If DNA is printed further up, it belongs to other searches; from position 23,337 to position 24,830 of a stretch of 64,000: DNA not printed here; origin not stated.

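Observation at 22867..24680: Translationally coupled REC protein and cytoplasmic zinc-ribbon histidine kinase with a degenerate H-box, inside the R-M island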

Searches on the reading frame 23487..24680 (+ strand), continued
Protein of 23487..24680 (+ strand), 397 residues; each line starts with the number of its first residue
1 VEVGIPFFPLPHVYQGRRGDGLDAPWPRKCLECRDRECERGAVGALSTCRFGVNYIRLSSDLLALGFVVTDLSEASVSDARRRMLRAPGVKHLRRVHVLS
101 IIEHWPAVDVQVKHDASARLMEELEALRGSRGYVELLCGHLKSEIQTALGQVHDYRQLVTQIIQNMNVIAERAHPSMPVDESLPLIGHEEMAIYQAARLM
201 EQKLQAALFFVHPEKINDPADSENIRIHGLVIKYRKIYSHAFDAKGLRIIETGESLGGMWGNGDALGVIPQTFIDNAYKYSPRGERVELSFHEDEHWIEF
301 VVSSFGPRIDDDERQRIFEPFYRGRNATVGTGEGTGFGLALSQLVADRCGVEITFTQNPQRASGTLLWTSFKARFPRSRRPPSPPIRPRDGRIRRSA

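Call 76: search_solved_structures(query=A1, max_evalue=0.00001, show_alignments=4)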
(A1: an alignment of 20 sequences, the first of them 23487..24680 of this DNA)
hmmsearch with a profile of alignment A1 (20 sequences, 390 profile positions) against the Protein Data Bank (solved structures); distinct sequences matched with E-value up to 0.00001: 40.
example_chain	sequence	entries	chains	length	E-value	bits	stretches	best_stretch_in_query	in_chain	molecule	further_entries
7zp0_A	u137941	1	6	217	2.9e-19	72.6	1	151-357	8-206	Sensor protein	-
4i5s_A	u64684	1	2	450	3.1e-17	65.9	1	230-357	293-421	Putative histidine kinase CovS; VicK-like protein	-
3sl2_A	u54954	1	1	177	1.5e-16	63.7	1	257-354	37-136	Sensor histidine kinase yycG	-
5c93_A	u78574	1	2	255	1.9e-15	60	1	264-356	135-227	Histidine kinase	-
4u7n_A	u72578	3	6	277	2.2e-15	59.8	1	264-356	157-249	Histidine protein kinase sensor protein | Histidine kinase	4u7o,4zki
7cch_A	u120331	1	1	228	4.6e-15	58.8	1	221-358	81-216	AdeS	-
4biz_A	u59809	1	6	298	9.8e-15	57.7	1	257-343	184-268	SENSOR PROTEIN CPXA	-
4biu_A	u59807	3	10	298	9.9e-15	57.7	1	257-343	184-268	SENSOR PROTEIN CPXA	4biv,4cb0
4biw_A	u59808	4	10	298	1e-14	57.7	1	257-343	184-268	SENSOR PROTEIN CPXA | Sensor histidine kinase CpxA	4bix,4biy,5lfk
6paj_A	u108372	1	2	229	1.1e-14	57.5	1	228-356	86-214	Sensor protein SrrB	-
3jz3_A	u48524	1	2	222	2e-13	53.4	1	206-358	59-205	Sensor protein qseC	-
9epn_A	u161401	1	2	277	2e-12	50.1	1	205-352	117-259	Sensor histidine kinase HprS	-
4jas_A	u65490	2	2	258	2.7e-12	49.7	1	210-358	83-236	Histidine kinase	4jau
6rh7_A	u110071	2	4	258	3.5e-12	49.3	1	212-358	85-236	Sensor histidine kinase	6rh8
6blk_C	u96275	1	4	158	3.6e-12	49.3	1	257-355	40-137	Signal transduction histidine-protein kinase/phosphatase mprB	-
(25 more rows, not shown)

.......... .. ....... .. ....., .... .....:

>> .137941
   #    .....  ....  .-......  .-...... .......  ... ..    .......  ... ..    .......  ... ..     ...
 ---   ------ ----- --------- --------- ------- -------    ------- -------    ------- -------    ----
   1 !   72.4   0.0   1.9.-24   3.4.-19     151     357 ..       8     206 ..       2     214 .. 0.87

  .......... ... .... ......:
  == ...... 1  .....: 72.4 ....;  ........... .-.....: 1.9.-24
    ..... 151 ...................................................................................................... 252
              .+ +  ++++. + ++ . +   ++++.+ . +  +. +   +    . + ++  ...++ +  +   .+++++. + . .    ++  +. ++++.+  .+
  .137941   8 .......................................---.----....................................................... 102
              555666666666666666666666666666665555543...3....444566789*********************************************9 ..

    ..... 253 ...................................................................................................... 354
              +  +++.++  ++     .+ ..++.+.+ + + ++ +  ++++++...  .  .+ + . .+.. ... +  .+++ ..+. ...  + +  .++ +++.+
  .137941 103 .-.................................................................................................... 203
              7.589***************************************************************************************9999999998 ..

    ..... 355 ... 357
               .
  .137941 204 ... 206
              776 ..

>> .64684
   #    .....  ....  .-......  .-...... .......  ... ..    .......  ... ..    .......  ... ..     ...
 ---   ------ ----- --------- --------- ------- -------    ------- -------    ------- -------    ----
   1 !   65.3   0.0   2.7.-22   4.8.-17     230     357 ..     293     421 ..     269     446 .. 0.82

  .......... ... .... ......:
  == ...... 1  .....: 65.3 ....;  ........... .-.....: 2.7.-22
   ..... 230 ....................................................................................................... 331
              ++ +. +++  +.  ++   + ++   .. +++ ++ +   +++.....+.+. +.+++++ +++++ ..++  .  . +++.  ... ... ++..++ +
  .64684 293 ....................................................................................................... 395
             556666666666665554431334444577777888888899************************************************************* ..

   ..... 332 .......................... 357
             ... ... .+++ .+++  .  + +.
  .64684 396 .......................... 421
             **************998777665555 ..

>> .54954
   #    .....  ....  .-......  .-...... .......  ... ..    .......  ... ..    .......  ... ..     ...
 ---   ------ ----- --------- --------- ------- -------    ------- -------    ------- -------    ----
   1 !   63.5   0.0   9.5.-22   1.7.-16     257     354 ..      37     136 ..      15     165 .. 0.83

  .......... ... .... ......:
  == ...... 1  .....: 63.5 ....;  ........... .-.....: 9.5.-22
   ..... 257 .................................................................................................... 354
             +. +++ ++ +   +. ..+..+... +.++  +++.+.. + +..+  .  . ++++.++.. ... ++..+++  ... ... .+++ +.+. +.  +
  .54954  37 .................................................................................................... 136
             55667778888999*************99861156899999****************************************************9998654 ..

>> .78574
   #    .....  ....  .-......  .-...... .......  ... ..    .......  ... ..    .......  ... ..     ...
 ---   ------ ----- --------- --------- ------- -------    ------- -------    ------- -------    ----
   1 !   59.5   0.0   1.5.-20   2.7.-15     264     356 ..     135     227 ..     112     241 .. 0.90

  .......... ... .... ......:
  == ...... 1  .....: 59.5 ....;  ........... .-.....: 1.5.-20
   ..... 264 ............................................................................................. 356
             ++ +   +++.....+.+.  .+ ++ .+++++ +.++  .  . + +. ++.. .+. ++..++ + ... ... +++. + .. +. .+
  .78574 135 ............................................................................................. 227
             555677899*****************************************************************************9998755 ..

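Call 78: find_related_loci(query=A1, collection=viral_contigs, flank=10000)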
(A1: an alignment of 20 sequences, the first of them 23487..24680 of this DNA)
Query A1 (397 aa) in viral_contigs; peptide patterns used: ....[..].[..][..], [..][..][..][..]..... (x = any residue, [..] = any of these).
101 stretches matched a pattern, but none encodes a relative of the query by tblastn (E <= 1e-3).

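Call 81: find_related_loci(query=A1, collection=metagenome_contigs, flank=10000)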
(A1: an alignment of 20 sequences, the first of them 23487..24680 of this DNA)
Query A1 (397 aa) in metagenome_contigs; peptide patterns used: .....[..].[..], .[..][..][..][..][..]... (x = any residue, [..] = any of these).
240 stretches matched a pattern; 69 encode a relative of the query (tblastn E <= 1e-3); 69 distinct loci.
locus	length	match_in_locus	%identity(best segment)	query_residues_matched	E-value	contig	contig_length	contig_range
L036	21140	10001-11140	56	2-381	5e-140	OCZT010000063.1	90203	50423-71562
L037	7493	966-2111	44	2-390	1e-100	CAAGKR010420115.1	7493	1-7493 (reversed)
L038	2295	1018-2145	45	2-381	1e-104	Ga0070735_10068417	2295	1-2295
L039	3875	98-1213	43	2-375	3e-98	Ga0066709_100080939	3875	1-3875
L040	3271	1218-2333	43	2-375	6e-99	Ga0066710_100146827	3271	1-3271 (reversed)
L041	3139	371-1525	43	2-384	3e-99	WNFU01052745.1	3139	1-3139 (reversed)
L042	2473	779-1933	43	2-384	7e-101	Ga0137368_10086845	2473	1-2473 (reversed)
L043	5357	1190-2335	41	1-385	3e-92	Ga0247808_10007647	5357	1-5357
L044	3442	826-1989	40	2-392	5e-88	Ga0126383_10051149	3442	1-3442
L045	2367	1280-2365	42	7-371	5e-89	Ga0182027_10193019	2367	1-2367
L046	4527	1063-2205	38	2-385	3e-85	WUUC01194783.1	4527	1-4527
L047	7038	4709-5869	40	5-394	2e-84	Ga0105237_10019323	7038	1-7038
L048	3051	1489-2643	37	6-389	6e-84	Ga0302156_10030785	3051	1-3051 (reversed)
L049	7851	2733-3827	38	2-375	1e-80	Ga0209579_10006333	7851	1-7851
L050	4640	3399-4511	37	5-379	3e-79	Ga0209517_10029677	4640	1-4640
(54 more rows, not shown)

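Call 84: search_protein_families(library=pfam, alignment_id=A6, max_evalue=0.000001)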
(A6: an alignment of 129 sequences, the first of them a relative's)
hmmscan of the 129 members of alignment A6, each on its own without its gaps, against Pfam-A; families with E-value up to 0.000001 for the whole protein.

A. member 1, L037:2185-2586:+ (134 aa): 0 families

B. families by the number of members that match (of 129 scanned): 110 families (the first 25 are shown)
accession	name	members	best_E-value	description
PF02518.31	HATPase_c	3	3.7e-27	Histidine kinase-, DNA gyrase B-, and HSP90-like ATPase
PF00881.29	Nitroreductase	2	5e-32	Nitroreductase family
PF14512.11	TM1586_NiRdase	2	2.1e-17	Putative TM nitroreductase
PF00027.35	cNMP_binding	2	3.9e-17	Cyclic nucleotide-binding domain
PF00512.31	HisKA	2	2.9e-13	His Kinase A (phospho-acceptor) domain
PF25183.1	OMP_b-brl_4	1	3.4e-195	Outer membrane beta barrel domain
PF02867.20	Ribonuc_red_lgC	1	2e-191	Ribonucleotide reductase, barrel domain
PF06824.17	Glyco_hydro_125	1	9.5e-166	Metal-independent alpha-mannosidase (GH125)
PF00133.28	tRNA-synt_1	1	3.8e-117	tRNA synthetases class I (I, L, M and V)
PF00268.27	Ribonuc_red_sm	1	4.9e-93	Ribonucleotide reductase, small chain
PF00158.32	Sigma54_activat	1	2.9e-73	Sigma-54 interaction domain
PF18766.7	SWI2_SNF2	1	1.8e-70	SWI2/SNF2 ATPase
PF00448.28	SRP54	1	3e-70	SRP54-type protein, GTPase domain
PF01855.24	POR_N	1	2.7e-68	Pyruvate flavodoxin/ferredoxin oxidoreductase, thiamine diP-bdg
PF00144.29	Beta-lactamase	1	1e-65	Beta-lactamase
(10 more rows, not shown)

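Call 85: search_protein_families(library=padloc, alignment_id=A6, max_evalue=1e-15)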
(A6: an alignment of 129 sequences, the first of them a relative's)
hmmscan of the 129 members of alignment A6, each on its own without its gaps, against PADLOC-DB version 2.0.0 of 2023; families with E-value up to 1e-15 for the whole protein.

A. member 1, L037:2185-2586:+ (134 aa): 0 families

B. families by the number of members that match (of 129 scanned): 32 families (the first 25 are shown)
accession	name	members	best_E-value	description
PDLC03044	REase_I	1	0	Type I restriction enzyme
PDLC01995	RtcR_PspF2--CARF_AAA_HTH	1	7.6e-109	-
PDLC05079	PDC-S73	1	1.5e-107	-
PDLC03041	REase_I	1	6.7e-78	Type I restriction enzyme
PDLC03040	REase_I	1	6.4e-65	Type I restriction enzyme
PDLC03048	REase_I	1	3.6e-53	Type I restriction enzyme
PDLC01994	RtcR_PspF1--CARF_AAA_HTH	1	4.5e-51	-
PDLC01993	RtcR--CARF_AAA_HTH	1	9.9e-47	-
PDLC00855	E1-E2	1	1.8e-38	E1-E2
PDLC00853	E1-E2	1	2.2e-26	E1-E2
PDLC00856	E1-E2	1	4.4e-25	E1-E2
PDLC03046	REase_I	1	2.7e-24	Type I restriction enzyme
PDLC04134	mad2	1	7.4e-24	mads_2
PDLC00847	E1-E2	1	5.1e-23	E1-E2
PDLC00836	E1-E2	1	1.5e-22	E1-E2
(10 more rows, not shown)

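Call 94: search_dna_similar(query=window:23487-24677:+, collection=plasmids, mode=protein, max_evalue=1e-10, max_rows=10)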
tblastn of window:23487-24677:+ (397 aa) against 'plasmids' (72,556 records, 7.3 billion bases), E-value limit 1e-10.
Records with a match: 94; places in all: 94; records where one place covers at least 80% of the query: 0.
Best place of each record, by identity: <60% 94.
By first word of the organism name: Ralstonia 93; Vitreoscilla 1.
By predicted mobility (MOB-suite, as given by PLSDB): mobilizable 87; non-mobilizable 7.
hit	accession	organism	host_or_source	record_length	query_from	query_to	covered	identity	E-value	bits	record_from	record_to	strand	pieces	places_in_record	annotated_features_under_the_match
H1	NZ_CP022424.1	Vitreoscilla filiformis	cell culture,Mud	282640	259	373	29%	39.3%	3e-12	76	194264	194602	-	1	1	ATP-binding protein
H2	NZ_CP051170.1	Ralstonia pseudosolanacearum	Whole organism,potato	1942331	272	371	25%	40.0%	2e-11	73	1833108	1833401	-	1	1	none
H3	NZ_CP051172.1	Ralstonia pseudosolanacearum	Whole organism,potato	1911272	272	371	25%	40.0%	2e-11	73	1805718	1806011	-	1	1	none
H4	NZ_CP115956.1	Ralstonia pseudosolanacearum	Solanum tuberosum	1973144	272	371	25%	40.0%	2e-11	73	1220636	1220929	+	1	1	none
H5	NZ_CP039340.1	Ralstonia pseudosolanacearum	-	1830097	272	359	22%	42.0%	4e-11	73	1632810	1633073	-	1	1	none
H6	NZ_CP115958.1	Ralstonia pseudosolanacearum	Solanum lycopersicum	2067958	272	359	22%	42.0%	8e-11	72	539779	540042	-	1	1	none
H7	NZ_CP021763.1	Ralstonia pseudosolanacearum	Solanum lycopersicum,Tomato with ...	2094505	272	359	22%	42.0%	8e-11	72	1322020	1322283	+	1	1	none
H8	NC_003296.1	Ralstonia pseudosolanacearum GMI1000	-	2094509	272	359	22%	42.0%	8e-11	72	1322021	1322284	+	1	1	none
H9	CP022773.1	Ralstonia solanacearum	Solanum tuberosum,single cell,Potato ...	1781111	272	359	22%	42.0%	8e-11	71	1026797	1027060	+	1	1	two-component sensor histidine kinase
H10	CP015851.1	Ralstonia solanacearum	Rhizoma kaempferiae,cell culture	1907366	272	359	22%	42.0%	8e-11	71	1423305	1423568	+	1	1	histidine kinase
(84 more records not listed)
